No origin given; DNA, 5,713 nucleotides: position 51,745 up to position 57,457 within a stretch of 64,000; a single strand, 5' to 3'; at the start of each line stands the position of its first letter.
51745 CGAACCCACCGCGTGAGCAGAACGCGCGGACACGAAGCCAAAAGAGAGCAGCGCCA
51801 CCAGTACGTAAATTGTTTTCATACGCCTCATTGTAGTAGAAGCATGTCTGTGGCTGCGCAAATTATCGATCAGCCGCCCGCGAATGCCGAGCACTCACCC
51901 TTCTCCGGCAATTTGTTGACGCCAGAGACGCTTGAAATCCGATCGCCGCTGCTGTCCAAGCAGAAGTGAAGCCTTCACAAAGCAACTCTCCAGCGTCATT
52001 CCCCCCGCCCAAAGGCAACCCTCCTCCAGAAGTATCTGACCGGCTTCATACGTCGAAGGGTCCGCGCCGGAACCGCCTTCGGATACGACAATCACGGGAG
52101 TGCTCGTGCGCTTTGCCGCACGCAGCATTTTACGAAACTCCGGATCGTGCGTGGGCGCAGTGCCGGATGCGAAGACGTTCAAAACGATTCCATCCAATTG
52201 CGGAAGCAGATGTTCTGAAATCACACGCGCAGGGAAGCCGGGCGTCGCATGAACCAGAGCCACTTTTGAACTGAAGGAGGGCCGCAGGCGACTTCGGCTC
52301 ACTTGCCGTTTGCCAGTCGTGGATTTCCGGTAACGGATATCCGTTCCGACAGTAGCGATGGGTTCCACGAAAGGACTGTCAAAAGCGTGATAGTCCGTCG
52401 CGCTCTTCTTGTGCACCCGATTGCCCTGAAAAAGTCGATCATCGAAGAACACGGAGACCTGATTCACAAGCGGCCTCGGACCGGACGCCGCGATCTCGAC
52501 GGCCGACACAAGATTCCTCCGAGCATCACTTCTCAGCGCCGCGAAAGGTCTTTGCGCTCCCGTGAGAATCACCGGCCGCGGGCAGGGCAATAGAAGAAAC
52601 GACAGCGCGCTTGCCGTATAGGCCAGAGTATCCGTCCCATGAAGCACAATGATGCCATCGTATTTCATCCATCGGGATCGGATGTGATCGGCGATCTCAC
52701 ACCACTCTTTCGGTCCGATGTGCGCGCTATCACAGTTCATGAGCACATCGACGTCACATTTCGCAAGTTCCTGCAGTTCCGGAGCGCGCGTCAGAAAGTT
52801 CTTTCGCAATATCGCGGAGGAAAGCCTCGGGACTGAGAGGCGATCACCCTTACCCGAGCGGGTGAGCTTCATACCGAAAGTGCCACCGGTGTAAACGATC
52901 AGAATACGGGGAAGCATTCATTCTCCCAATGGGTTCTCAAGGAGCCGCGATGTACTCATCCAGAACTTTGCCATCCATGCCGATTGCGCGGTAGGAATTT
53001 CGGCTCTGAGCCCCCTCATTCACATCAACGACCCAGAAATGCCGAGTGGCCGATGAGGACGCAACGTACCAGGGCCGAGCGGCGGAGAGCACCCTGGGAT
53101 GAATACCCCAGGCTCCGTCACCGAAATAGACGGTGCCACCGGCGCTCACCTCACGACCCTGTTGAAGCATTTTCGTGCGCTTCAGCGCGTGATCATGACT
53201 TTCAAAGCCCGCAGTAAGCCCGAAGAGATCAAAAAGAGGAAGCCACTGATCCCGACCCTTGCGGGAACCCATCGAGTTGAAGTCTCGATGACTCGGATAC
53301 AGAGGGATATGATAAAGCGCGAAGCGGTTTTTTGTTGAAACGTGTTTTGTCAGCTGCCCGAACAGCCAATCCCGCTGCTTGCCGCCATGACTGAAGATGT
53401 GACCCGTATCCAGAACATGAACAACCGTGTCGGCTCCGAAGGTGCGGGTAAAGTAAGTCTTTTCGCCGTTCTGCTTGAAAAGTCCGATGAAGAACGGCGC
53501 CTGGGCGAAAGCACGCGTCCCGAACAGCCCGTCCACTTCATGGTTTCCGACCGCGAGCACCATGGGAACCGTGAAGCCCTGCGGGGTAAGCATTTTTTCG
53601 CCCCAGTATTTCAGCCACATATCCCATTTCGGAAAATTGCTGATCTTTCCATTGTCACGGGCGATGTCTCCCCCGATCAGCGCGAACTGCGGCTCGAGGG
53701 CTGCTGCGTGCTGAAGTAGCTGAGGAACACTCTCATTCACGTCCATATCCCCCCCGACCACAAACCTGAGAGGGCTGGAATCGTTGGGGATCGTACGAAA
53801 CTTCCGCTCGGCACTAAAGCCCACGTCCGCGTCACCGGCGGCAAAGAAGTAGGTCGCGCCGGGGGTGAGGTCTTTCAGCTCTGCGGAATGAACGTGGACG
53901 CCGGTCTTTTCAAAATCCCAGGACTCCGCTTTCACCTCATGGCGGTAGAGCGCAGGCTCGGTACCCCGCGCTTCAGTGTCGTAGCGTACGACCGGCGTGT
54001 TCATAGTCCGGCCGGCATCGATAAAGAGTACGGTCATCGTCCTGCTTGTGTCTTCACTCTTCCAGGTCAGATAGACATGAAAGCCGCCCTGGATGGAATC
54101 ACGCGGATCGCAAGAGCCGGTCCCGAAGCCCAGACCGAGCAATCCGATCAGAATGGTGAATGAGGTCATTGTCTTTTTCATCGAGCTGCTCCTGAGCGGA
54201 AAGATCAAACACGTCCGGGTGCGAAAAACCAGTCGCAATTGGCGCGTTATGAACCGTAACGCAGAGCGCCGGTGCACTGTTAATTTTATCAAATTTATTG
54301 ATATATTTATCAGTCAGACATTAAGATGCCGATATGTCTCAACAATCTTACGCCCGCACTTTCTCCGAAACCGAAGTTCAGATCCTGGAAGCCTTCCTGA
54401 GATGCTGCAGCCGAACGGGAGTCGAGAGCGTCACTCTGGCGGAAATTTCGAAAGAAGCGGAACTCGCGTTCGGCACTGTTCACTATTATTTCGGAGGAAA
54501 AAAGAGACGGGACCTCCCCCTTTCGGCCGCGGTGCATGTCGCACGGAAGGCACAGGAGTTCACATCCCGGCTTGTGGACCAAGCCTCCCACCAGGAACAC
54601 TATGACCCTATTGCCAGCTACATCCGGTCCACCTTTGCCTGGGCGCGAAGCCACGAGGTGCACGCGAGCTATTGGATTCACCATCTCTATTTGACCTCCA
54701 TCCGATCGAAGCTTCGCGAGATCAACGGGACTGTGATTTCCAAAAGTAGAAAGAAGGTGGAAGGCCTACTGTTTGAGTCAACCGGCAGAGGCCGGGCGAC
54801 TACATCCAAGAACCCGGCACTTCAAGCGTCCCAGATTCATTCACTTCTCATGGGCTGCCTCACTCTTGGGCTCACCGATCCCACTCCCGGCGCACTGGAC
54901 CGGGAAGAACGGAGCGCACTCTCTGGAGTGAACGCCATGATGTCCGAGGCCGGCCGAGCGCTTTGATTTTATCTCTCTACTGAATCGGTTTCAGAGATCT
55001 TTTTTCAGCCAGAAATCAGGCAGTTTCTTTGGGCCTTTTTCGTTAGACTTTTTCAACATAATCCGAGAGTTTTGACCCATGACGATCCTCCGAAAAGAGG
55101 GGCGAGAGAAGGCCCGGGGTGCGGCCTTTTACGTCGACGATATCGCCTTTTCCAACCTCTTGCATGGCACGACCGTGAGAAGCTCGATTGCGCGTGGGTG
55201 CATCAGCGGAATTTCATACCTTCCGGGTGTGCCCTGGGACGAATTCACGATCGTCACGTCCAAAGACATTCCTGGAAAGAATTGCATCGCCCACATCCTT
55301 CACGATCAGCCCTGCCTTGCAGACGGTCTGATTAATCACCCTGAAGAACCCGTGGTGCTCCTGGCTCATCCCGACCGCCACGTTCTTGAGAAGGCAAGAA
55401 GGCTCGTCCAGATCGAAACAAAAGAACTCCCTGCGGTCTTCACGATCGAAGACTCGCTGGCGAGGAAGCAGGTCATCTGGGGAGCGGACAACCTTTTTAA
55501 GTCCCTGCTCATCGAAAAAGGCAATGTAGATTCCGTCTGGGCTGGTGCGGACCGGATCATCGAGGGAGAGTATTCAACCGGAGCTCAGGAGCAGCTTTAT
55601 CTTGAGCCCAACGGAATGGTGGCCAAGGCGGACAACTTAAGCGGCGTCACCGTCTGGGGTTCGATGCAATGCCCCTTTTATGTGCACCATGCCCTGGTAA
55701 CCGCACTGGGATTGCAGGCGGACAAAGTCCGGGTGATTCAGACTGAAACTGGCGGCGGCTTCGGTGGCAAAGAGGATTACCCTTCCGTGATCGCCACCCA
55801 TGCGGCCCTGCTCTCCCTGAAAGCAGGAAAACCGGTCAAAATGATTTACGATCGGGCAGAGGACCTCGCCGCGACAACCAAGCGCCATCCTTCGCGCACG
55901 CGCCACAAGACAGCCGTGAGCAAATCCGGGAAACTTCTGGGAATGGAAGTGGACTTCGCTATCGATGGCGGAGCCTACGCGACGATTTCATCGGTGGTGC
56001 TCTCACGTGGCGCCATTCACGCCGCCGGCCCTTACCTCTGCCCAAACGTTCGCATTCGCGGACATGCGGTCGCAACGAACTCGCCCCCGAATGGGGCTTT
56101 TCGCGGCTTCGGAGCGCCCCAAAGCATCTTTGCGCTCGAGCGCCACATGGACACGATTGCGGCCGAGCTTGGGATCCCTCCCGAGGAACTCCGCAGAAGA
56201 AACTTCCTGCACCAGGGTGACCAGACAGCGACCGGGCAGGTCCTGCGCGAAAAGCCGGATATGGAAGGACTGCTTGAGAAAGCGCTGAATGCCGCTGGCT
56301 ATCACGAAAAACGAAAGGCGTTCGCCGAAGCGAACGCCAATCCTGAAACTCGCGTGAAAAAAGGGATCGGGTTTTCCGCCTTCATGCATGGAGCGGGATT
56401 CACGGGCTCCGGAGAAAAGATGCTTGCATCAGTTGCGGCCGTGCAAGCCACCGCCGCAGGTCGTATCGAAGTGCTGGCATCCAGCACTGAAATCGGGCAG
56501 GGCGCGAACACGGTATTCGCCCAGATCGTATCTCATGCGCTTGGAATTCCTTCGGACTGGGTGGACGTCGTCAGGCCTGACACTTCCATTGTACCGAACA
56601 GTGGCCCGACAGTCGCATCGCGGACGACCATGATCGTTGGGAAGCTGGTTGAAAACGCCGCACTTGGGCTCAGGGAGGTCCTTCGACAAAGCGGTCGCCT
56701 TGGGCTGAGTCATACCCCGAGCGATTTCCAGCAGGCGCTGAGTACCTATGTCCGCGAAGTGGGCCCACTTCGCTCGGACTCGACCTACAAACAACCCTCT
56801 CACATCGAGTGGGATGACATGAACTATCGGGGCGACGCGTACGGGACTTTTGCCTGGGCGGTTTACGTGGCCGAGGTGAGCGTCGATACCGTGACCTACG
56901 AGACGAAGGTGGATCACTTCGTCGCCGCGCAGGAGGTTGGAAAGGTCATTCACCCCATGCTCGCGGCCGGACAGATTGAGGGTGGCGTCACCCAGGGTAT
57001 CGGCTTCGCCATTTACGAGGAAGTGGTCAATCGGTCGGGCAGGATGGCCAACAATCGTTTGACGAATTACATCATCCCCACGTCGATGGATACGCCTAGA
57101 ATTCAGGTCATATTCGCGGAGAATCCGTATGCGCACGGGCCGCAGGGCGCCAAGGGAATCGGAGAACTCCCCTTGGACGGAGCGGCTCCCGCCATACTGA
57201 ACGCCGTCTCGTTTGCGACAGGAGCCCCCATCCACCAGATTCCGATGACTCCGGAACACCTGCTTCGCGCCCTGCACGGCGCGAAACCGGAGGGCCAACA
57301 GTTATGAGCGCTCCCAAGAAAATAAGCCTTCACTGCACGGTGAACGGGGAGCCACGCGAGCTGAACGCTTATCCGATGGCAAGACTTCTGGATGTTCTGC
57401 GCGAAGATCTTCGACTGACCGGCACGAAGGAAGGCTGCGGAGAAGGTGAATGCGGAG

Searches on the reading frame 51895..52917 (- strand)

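Call 50: search_protein_families(library=pfam, proteins=[window:51895-52917:-], max_evalue=0.001)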
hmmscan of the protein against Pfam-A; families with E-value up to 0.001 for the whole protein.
window:51895-52917:- (340 aa): 2 families
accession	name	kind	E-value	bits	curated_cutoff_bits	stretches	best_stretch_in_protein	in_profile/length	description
PF00710.25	Asparaginase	-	8.1e-53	179.2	22.5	1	4-199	1-190/193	Asparaginase, N-terminal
PF17763.6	Asparaginase_C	-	2.5e-14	53.6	34.6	1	218-325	1-106/114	Glutaminase/Asparaginase C-terminal domain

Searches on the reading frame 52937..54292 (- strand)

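Call 50: search_protein_families(library=pfam, proteins=[window:52937-54292:-], max_evalue=0.001)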
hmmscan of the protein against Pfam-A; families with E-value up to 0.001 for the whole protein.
window:52937-54292:- (451 aa): 2 families
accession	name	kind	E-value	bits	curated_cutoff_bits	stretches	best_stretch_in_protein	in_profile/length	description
PF16656.11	Pur_ac_phosph_N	-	1.1e-12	48.8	30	1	72-167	3-93/93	Purple acid Phosphatase, N-terminal domain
PF00149.33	Metallophos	-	9.1e-07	29.9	21.5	1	187-369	16-190/191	Calcineurin-like phosphoesterase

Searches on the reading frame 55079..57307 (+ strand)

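Call 93: search_protein_families(library=pfam, proteins=[window:55079-57307:+], max_evalue=0.00001)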
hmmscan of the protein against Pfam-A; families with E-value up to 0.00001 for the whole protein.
window:55079-57307:+ (742 aa): 3 families
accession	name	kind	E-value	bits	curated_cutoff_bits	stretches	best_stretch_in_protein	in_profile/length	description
PF02738.23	MoCoBD_1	-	1.7e-83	279.9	27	1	144-376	12-244/244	Molybdopterin cofactor-binding domain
PF20256.3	MoCoBD_2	-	8.3e-67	226.1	27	1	401-673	1-283/283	Molybdopterin cofactor-binding domain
PF01315.27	Ald_Xan_dh_C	-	8.4e-10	39.4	31.3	1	14-118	2-110/110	Aldehyde oxidase and xanthine dehydrogenase, a/b hammerhead domain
